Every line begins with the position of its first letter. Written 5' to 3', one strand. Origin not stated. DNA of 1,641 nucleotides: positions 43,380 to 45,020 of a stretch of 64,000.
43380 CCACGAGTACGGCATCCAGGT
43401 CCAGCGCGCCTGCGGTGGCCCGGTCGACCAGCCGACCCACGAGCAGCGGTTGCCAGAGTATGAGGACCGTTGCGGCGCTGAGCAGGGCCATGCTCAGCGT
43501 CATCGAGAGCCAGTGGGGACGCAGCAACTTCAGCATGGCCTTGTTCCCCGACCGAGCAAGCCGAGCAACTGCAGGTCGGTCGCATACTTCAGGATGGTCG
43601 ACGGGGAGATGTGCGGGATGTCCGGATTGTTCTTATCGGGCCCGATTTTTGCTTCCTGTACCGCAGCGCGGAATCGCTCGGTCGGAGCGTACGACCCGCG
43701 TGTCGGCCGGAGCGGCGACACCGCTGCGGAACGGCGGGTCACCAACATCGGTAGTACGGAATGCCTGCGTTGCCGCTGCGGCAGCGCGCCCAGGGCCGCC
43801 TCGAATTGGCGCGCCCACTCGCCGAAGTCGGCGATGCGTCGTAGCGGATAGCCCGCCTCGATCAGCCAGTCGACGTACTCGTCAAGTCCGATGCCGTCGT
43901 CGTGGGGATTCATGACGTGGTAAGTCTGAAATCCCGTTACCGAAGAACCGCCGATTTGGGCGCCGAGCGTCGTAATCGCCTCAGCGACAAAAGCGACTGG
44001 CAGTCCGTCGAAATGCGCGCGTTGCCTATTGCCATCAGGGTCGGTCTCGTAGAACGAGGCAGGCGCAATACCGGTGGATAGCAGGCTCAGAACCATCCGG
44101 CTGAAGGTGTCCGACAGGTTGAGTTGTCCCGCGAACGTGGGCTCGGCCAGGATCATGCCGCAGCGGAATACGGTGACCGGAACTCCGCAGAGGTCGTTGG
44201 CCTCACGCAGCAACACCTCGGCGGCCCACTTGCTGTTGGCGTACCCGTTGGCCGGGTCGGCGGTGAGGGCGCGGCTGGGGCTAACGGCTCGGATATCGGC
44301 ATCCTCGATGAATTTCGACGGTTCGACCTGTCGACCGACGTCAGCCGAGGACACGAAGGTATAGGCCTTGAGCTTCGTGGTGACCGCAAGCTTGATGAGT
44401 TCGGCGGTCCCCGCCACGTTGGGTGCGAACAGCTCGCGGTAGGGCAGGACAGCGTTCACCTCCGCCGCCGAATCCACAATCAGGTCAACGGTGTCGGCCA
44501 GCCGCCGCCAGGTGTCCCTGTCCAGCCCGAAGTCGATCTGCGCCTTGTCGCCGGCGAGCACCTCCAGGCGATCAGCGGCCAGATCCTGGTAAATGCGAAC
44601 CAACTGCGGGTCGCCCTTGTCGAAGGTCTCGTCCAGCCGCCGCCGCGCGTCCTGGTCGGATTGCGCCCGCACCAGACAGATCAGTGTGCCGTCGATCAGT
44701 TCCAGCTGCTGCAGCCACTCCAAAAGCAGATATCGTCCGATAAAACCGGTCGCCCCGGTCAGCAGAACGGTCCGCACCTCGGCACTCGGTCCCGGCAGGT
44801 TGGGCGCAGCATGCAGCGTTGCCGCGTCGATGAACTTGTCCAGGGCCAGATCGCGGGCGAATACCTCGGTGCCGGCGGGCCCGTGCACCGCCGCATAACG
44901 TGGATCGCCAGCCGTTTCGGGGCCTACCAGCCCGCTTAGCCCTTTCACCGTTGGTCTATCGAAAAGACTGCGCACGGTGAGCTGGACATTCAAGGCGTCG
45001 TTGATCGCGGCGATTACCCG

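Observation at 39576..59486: Orphan NRPS operon (MbtH, 4-module NRPS with terminal reductase, ABC exporter, short MMPL)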

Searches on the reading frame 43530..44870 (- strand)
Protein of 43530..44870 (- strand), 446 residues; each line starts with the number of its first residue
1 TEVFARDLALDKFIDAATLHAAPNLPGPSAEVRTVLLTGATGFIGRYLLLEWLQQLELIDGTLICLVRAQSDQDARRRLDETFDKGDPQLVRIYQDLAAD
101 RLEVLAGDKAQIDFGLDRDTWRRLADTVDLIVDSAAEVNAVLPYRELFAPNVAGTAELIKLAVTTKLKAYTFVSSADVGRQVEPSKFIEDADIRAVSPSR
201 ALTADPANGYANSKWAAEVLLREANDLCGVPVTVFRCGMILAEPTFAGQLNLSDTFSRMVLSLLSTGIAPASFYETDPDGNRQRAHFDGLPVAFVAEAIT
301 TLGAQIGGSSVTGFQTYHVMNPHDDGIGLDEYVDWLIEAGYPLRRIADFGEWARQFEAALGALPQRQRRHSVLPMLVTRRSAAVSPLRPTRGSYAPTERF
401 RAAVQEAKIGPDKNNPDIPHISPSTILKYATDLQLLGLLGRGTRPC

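Call 32: search_solved_structures(query=window:43530-44870:-, max_evalue=1e-10, show_alignments=2)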
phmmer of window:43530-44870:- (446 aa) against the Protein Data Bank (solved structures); distinct sequences matched with E-value up to 1e-10: 7.
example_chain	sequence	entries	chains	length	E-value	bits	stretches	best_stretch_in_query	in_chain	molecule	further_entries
4dqv_A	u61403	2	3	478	3.9e-210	701.6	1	1-439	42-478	PROBABLE PEPTIDE SYNTHETASE NRP (PEPTIDE SYNTHASE) | Peptide synthetase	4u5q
5mso_A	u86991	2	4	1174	2.6e-186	623.1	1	1-439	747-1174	Carboxylic acid reductase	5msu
5msc_A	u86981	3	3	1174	2.2e-154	517.9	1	2-439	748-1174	Carboxylic acid reductase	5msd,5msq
5msp_A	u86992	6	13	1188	2.4e-144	484.8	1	2-439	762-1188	Thioester reductase domain-containing protein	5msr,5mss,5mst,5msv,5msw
4u7w_A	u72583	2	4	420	9.7e-36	127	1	10-359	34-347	MxaA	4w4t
8v1x_A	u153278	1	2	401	2.5e-30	109.1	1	27-356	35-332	Type I polyketide synthase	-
8aep_A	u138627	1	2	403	6.2e-13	51.8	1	23-308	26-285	Acetyl-CoA synthetase-like protein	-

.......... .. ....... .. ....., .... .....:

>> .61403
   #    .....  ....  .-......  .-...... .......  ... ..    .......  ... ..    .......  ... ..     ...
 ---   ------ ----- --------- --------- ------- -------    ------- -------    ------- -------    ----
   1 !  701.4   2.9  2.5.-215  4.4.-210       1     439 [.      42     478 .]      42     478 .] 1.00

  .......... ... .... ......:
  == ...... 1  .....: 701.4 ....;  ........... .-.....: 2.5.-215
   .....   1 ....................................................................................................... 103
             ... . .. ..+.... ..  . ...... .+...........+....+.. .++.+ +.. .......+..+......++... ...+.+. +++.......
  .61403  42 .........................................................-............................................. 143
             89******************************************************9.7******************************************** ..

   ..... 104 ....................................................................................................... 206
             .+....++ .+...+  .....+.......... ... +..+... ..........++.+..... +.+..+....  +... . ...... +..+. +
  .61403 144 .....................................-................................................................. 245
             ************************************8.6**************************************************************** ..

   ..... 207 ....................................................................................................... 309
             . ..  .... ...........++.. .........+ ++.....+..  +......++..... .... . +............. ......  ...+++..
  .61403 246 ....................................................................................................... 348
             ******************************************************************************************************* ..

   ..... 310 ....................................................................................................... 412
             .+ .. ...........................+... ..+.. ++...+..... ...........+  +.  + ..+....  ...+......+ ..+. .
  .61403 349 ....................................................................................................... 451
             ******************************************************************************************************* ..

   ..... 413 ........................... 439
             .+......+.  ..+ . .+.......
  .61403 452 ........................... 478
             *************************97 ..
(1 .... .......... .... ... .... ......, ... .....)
